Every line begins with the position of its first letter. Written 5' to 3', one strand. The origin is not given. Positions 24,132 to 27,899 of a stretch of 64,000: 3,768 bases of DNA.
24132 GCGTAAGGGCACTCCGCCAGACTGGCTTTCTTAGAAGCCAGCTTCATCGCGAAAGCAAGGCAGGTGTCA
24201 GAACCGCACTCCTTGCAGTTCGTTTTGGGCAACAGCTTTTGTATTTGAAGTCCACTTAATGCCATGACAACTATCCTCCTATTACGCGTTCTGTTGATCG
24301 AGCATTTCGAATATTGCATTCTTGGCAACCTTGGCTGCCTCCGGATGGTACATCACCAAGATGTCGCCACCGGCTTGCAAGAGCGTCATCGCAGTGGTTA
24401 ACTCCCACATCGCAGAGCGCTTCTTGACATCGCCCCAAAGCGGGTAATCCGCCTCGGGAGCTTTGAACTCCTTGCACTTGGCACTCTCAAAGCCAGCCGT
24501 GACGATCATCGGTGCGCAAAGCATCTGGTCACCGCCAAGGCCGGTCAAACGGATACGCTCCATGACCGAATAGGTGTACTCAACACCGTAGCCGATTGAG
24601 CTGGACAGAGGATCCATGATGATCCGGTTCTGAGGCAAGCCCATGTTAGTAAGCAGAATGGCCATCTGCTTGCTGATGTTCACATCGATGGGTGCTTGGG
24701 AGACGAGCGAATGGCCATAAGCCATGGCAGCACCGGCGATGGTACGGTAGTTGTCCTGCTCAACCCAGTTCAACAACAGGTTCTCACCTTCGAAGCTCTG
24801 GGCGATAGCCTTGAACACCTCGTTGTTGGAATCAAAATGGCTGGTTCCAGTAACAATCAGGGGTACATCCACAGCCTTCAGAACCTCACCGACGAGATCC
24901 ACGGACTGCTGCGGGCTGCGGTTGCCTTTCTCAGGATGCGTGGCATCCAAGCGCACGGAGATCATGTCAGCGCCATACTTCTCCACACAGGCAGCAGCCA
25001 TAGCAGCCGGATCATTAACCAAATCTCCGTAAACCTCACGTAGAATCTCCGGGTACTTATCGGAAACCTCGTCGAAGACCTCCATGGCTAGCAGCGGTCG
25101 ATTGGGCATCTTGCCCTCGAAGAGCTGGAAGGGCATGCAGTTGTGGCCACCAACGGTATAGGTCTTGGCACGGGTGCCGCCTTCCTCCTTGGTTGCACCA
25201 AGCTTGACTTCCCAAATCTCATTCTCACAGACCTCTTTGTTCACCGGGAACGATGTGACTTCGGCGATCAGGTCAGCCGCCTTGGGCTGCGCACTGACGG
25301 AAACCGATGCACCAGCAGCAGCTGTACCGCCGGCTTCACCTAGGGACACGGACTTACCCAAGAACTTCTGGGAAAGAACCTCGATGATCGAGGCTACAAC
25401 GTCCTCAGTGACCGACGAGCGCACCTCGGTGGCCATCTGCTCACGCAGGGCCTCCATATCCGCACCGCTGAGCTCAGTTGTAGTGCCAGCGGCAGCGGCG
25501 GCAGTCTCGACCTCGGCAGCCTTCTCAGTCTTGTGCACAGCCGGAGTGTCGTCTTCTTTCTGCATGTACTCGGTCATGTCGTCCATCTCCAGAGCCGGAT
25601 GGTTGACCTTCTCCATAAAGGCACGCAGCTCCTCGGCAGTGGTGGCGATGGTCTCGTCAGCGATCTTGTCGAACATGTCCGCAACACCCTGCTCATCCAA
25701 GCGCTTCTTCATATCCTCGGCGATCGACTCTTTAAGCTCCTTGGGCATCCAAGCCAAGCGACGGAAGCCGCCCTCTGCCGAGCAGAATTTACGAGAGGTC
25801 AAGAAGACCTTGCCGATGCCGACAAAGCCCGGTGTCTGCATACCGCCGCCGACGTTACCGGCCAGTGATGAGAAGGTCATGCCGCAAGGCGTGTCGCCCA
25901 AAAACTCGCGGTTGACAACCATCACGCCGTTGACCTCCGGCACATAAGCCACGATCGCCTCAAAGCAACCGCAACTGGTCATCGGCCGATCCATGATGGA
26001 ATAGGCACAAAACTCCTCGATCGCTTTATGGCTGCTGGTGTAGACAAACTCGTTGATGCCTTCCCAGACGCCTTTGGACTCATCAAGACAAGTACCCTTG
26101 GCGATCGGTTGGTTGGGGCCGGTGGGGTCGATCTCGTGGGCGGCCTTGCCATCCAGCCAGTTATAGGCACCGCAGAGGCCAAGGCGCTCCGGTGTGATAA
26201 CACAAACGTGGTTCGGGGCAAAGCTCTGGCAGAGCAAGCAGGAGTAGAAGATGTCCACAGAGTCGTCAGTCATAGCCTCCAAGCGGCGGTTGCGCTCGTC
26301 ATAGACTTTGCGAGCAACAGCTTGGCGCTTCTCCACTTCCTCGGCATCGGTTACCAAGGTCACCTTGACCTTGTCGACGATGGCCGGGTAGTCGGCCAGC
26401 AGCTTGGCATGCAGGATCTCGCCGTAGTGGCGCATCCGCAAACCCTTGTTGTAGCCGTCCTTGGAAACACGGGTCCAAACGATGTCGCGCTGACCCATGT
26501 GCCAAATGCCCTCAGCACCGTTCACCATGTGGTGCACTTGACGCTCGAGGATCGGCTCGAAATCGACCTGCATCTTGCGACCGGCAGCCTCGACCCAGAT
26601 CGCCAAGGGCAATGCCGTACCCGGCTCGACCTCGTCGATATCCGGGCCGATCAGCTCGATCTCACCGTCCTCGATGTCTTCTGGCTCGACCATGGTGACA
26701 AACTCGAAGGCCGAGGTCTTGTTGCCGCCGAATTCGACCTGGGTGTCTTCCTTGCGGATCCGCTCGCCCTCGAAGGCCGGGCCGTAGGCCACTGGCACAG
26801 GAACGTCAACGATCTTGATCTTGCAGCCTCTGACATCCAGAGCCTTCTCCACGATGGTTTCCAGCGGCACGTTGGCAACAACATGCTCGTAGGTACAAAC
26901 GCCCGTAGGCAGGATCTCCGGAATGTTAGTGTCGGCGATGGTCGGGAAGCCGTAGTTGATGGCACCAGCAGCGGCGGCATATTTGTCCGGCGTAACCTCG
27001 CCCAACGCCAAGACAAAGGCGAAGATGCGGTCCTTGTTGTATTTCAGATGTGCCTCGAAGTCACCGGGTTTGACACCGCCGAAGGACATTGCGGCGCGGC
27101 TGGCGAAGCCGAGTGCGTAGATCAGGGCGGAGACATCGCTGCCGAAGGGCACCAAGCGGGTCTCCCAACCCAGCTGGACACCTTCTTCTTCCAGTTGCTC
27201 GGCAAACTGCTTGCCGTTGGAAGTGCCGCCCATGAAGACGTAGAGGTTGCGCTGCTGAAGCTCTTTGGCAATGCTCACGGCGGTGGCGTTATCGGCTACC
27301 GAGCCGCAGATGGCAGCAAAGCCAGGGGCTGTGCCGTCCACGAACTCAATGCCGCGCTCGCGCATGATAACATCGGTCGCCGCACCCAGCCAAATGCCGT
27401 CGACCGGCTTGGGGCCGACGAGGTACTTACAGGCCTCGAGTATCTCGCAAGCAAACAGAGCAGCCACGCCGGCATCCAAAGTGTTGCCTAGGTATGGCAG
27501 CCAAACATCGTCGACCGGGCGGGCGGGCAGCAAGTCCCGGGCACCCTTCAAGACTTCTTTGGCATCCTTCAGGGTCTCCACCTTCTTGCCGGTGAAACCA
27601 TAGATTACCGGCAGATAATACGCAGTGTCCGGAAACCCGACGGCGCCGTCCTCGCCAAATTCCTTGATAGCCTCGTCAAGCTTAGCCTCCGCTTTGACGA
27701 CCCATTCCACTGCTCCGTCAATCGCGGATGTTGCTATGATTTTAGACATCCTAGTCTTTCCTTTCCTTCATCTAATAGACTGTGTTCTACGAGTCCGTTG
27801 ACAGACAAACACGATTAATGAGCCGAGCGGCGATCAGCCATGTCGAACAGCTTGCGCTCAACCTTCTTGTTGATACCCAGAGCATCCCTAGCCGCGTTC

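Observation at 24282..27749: In-frame fusion of acetyl-CoA synthase (AcsB) with the CFeSP small subunit (AcsD)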

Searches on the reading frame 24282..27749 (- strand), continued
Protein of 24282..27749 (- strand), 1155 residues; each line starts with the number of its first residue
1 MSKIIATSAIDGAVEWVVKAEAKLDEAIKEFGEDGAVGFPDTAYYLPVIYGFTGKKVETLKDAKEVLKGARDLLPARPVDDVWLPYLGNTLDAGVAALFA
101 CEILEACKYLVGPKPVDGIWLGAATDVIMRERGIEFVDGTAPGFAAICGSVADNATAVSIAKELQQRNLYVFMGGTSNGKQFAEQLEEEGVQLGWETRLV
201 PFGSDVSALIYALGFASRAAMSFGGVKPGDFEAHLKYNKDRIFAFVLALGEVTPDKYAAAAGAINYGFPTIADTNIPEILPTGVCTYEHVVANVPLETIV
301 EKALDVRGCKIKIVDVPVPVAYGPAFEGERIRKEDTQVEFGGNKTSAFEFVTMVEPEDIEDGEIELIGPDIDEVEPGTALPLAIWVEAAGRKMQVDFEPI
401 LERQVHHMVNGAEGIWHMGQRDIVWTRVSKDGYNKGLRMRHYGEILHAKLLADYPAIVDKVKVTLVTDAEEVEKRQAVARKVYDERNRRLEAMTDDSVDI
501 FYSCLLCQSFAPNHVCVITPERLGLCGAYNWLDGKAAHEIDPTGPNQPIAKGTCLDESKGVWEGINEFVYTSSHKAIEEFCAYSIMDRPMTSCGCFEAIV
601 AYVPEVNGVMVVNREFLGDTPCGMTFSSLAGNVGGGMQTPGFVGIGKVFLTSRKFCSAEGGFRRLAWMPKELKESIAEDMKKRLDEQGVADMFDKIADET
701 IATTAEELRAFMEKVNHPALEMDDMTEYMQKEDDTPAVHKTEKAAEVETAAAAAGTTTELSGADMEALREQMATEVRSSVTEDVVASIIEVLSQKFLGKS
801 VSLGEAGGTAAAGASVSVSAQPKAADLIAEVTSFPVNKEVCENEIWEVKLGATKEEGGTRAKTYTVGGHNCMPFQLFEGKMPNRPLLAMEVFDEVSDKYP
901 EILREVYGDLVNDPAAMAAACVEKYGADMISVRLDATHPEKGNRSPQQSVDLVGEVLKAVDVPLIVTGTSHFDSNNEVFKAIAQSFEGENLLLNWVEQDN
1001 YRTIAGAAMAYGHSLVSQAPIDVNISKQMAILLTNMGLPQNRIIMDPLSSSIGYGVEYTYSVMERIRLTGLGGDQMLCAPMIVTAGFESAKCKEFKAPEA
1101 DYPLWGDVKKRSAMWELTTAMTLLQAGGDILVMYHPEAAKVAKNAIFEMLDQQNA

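Call 28: find_related_loci(query=A1, collection=genome_contigs, flank=6000)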
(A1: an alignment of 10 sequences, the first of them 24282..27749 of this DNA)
Query A1 (1155 aa) in genome_contigs; peptide patterns used: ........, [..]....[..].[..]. (x = any residue, [..] = any of these).
600 stretches matched a pattern (row limit reached: there are more); 597 encode a relative of the query (tblastn E <= 1e-3); the best 80 are kept; 80 distinct loci.
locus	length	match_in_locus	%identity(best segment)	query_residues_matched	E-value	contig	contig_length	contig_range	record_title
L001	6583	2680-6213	69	1-1152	0e+0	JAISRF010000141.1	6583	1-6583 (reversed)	MAG: Oscillospiraceae bacterium isolate Kf353_bin46 k119_3382327, whole genome shotgun sequence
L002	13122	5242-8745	67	1-1152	0e+0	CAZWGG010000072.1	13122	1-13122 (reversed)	MAG TPA_asm: uncultured Bacteroidales bacterium isolate binchicken_co129_198 genome assembly, contig: NODE_14606_length_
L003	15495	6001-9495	67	1-1154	0e+0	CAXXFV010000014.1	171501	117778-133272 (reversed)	MAG: bacterium isolate e055f79f-11b1-469d-a678-3d38a7c05fec genome assembly, contig: contig_14, whole genome shotgun seq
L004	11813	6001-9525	67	1-1150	0e+0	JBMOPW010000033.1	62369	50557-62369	MAG: Candidatus Zhuqueibacterota bacterium isolate Betzabe_MAG138 MAG138_33, whole genome shotgun sequence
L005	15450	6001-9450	67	1-1146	0e+0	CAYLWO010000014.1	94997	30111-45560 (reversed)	MAG TPA_asm: uncultured Cytophagia bacterium isolate binchicken_co66_61 genome assembly, contig: NODE_428_length_94997_c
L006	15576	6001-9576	67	1-1151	0e+0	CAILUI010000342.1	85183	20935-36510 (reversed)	MAG: uncultured Victivallales bacterium isolate Loclat_bin-09902 genome assembly, contig: bin-09902:342/466, whole genom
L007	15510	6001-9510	68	1-1151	0e+0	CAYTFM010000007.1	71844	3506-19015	MAG TPA_asm: uncultured Victivallales bacterium isolate binchicken_co232_176 genome assembly, contig: NODE_570_length_71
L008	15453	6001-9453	69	1-1151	0e+0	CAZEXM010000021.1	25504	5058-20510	MAG TPA_asm: uncultured Victivallaceae bacterium isolate binchicken_co132_157 genome assembly, contig: NODE_571_length_2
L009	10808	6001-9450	68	1-1151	0e+0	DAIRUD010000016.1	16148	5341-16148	MAG TPA_asm: Synergistaceae bacterium isolate CTOTU14823 NODE_614_length_16148_cov_10.106009, whole genome shotgun seque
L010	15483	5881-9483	65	1-1152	0e+0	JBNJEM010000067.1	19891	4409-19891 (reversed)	MAG: Planctomycetota bacterium isolate Y23_14dBSd3.bin.101 NODE_1694_length_19891_cov_7.790673, whole genome shotgun seq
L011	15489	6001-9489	66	1-1150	0e+0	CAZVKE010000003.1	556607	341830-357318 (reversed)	MAG TPA_asm: uncultured Leptospiraceae bacterium isolate SRP216815_co1_157 genome assembly, contig: NODE_6_length_556607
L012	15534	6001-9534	66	1-1151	0e+0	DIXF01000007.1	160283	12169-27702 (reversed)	MAG TPA_asm: Syntrophaceae bacterium UBA6087 UBA6087_contig_3277, whole genome shotgun sequence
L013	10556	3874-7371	65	1-1151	0e+0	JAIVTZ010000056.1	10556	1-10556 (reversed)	MAG: Deltaproteobacteria bacterium isolate HYP3_US_05_8 NODE_278_length_10556_cov_0.785118, whole genome shotgun sequenc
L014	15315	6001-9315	66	1-1152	0e+0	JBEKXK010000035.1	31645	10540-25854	MAG: Syntrophales bacterium isolate SPRUCE 64 SPRUCE_64_35, whole genome shotgun sequence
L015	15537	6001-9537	62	1-1154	0e+0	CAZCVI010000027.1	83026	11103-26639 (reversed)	MAG TPA_asm: uncultured Clostridia bacterium isolate binchicken_co113_160 genome assembly, contig: NODE_314_length_83026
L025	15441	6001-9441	70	1-1150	0e+0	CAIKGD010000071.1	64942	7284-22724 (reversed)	MAG: uncultured Verrucomicrobia bacterium isolate I2_bin-230 genome assembly, contig: bin-230:71/88, whole genome shotgu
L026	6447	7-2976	62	189-1155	0e+0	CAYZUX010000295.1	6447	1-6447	MAG TPA_asm: uncultured bacterium isolate binchicken_co20_391 genome assembly, contig: NODE_21388_length_6447_cov_7.3585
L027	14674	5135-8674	64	1-1150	0e+0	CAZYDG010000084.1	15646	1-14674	MAG TPA_asm: uncultured Syntrophaceae bacterium isolate SRP293105_co2_5 genome assembly, contig: k141_38956, whole genom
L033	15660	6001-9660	45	1-1150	0e+0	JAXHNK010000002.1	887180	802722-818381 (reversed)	MAG: Anaerolineales bacterium isolate Salar_de_Ascotan_soil_MAG_ASO84 contig_2104_polypolish, whole genome shotgun seque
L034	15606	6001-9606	46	1-1150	0e+0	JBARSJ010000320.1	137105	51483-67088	MAG: Anaerolineales bacterium isolate MFD12959_ilm_asm_bin38 k127_373957, whole genome shotgun sequence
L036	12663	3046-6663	65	1-1150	0e+0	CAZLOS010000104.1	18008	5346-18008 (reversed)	MAG TPA_asm: uncultured Solibacteraceae bacterium isolate SRP216815_co1_19 genome assembly, contig: NODE_3692_length_180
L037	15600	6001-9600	45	1-1150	0e+0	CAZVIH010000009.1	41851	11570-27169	MAG TPA_asm: uncultured Anaerolineales bacterium isolate SRP185410_co1_397 genome assembly, contig: k141_1523943, whole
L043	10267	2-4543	64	1-1150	0e+0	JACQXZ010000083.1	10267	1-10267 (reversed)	MAG: Actinomycetota bacterium isolate NC_groundwater_1528_Pr4_S-0.65um_37_9 SR1-18-Sp65_coassembly_scaffold_426165, whol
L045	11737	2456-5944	68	1-1150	0e+0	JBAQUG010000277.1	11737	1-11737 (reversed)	MAG: Victivallales bacterium isolate MFD12006_ilm_asm_bin38 k127_6723, whole genome shotgun sequence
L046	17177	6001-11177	64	1-1150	0e+0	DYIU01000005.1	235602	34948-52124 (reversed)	MAG TPA_asm: Acidimicrobium ferrooxidans isolate FI88_64_18 Afr_mines_FI88_38_length_235602_cov_7_265696, whole genome s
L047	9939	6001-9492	69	1-1150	0e+0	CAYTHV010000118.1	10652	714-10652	MAG TPA_asm: uncultured Pirellulales bacterium isolate SRP272421_co2_433 genome assembly, contig: NODE_22478_length_1065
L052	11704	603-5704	60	1-1148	0e+0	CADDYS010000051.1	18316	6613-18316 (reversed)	unidentified bacterium isolate 10 genome assembly, contig: NODE_2029_length_18316_cov_19.214635, whole genome shotgun se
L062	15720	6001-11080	60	1-1150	0e+0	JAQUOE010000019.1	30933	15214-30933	MAG: Actinomycetota bacterium isolate STD1_194 NODE_2955_length_30933_cov_7.505778_Sandtown_D1, whole genome shotgun seq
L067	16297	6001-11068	59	1-1150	0e+0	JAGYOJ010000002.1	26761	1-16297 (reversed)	MAG: Actinomycetota bacterium isolate M55B165 2, whole genome shotgun sequence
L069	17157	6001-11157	60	1-1150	0e+0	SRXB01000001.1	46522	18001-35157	MAG: bacterium isolate D1FMe1.002 contig-D1FMe1_15_length_46522__340812, whole genome shotgun sequence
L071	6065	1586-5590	59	1-1150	0e+0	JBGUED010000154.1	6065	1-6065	MAG: Candidatus Aminicenantaceae bacterium isolate 11D-13 NODE_154_length_6065_cov_1.519873, whole genome shotgun sequen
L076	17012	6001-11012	59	1-1150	0e+0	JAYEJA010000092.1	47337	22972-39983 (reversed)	MAG: Actinomycetota bacterium isolate MAG176 MAG176_92, whole genome shotgun sequence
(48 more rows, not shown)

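Call 31: find_encoding_contigs(protein=window:24282-27749:-, flank=10000, max_places=3)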
Protein window:24282-27749:- (1155 aa): 2 contigs read that carry it; 1 place shown.
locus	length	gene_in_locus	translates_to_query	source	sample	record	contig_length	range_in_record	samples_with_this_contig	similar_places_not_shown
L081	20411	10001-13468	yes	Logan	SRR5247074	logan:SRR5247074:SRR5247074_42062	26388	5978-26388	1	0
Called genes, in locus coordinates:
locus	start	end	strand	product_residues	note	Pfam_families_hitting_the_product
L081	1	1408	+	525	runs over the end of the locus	PF00133:tRNA-synt_1 (faint), PF01406:tRNA-synt_1e, PF01921:tRNA-synt_1f (faint), PF09334:tRNA-synt_1g, PF09190:DALR_2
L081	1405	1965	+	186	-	PF00588:SpoU_methylase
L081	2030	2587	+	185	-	PF05991:NYN_YacP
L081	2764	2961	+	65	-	-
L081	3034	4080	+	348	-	PF00990:GGDEF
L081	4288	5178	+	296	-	PF02574:S-methyl_trans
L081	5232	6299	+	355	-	-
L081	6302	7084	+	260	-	PF00005:ABC_tran (weak), PF00142:Fer4_NifH (weak), PF01656:CbiA, PF02374:ArsA_ATPase, PF10609:ParA, PF13614:AAA_31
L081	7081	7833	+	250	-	PF00142:Fer4_NifH (weak), PF01656:CbiA, PF02374:ArsA_ATPase, PF06564:CBP_BcsQ (weak), PF13614:AAA_31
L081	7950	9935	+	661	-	PF03063:Prismane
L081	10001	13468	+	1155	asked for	PF18537:CODH_A_N, PF03598:CdhC, PF19436:ACS_CODH_B_C, PF03599:CdhD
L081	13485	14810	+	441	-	PF04060:FeS, PF03599:CdhD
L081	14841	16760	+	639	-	PF00111:Fer2, PF17651:Raco_middle, PF14574:RACo_C_ter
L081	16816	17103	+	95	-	-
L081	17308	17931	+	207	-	PF12654:DUF3786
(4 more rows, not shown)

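Call 46: predict_structure(alignment_id=A2)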
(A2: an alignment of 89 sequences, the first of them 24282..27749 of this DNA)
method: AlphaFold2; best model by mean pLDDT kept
length: 1155 residues; sequences in the alignment: 89
mean_pLDDT: 76.2   pTM: 0.49
mean pLDDT of the five models: 76.2, 74.8, 74.2, 73.3, 68.0
residues with pLDDT >= 90: 354; 70-90: 460; 50-70: 178; < 50: 163
segments of 3 or more residues with pLDDT < 50: 278-288, 309-332, 504-513, 520-546, 592-595, 635-637, 733-775, 792-820, 1049-1053
pLDDT, mean of each block of 10 residues (from residue 1): 76 93 96 92 85 92 95 86 69 90 93 79 77 60 84 90 82 88 90 82 89 88 81 79 81 80 82 64 44 83 68 41 34 72 86 91 93 89 93 70 72 66 79 83 85 72 95 90 67 54 44 49 40 36 47 74 72 59 71 62 91 83 77 57 76 76 93 86 89 94 94 95 80 41 35 28 38 49 58 46 35 40 64 61 90 93 93 69 93 88 91 96 96 88 90 97 91 80 95 84 84 87 63 78 79 59 77 82 88 80 84 90 90 95 87 49
secondary structure, 60 per line:
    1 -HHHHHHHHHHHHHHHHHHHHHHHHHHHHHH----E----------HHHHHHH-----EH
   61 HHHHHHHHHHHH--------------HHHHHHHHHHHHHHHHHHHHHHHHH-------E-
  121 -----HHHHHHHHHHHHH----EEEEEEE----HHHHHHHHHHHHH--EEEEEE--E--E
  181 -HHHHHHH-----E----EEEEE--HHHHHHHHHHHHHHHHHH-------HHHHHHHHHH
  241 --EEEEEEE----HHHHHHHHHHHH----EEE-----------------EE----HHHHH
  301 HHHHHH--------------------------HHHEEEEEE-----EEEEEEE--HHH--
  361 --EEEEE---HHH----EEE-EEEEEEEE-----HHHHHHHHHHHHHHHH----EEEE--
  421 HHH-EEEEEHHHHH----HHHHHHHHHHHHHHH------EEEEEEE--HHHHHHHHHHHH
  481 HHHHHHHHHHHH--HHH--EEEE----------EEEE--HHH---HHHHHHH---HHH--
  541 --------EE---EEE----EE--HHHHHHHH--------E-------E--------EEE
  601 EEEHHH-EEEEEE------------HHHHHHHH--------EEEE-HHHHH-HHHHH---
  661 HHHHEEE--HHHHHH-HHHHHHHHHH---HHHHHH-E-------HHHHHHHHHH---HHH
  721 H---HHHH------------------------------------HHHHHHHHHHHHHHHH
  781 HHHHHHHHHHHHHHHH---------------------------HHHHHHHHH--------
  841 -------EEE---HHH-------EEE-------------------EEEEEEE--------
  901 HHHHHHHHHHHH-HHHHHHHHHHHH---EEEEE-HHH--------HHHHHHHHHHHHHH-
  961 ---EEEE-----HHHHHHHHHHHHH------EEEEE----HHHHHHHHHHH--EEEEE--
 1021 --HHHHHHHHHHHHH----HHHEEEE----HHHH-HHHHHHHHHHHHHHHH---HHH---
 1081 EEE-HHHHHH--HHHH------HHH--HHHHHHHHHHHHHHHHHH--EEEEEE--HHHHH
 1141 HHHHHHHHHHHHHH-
elements in order (helices of 4 or more, strands of 3 or more residues): H2-31 H47-53 H60-72 H87-111 H126-138 E143-149 H154-166 E169-174 H182-188 E199-203 H206-223 H231-240 E243-249 H254-265 E270-272 H296-306 E336-341 E347-353 E363-367 E378-380 E382-389 H395-410 E415-418 E425-429 H430-434 H439-453 E460-466 H469-492 E500-503 E514-517 H526-532 E554-556 H565-572 E598-603 E608-613 H626-633 E642-645 H647-651 H653-657 H661-664 E665-667 H670-675 H677-686 H690-695 H705-714 H718-721 H725-728 H765-796 H824-832 E848-850 E864-866 E886-892 H901-912 H914-925 E929-933 H946-959 E964-967 H973-985 E992-996 H1001-1011 E1014-1018 H1023-1035 E1043-1046 H1051-1054 H1056-1071 E1081-1083 H1085-1090 H1093-1096 H1108-1125 E1128-1133 H1136-1154

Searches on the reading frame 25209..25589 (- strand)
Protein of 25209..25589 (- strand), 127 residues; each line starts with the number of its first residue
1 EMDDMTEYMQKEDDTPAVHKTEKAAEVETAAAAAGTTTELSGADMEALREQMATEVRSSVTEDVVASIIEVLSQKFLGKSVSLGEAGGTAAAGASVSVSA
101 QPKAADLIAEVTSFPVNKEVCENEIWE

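Call 38: search_protein_families(library=ncbifam, proteins=[window:25209-25589:-], max_evalue=10)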
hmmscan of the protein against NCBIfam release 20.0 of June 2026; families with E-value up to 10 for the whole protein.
seq(127 aa): 3 families
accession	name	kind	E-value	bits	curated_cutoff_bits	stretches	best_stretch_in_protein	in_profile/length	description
TIGR02586.1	cas5_cmx5_devS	exception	0.0095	15.6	111.5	1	23-93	22-88/183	type I-MYXAN CRISPR-associated protein Cas5/Cmx5/DevS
NF009146.0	PRK12496.1-3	equivalog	0.11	12.2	268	1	22-76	54-108/162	hypothetical protein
TIGR02811.1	formate_TAT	hypoth_equivalog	4.1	7.8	48.45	1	79-106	16-43/66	formate dehydrogenase region TAT target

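Call 39: search_protein_families(library=pfam, proteins=[window:25209-25589:-], max_evalue=10)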
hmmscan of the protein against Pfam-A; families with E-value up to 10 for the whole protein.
seq(127 aa): 2 families
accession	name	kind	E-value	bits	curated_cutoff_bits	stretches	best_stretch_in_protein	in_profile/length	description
PF05812.17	Herpes_BLRF2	-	0.068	13.7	25.8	1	26-87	38-96/119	Herpesvirus BLRF2 protein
PF21486.3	NUP120_helical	-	0.081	13.6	27.7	1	33-82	23-71/129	Nucleoporin NUP120, helical domain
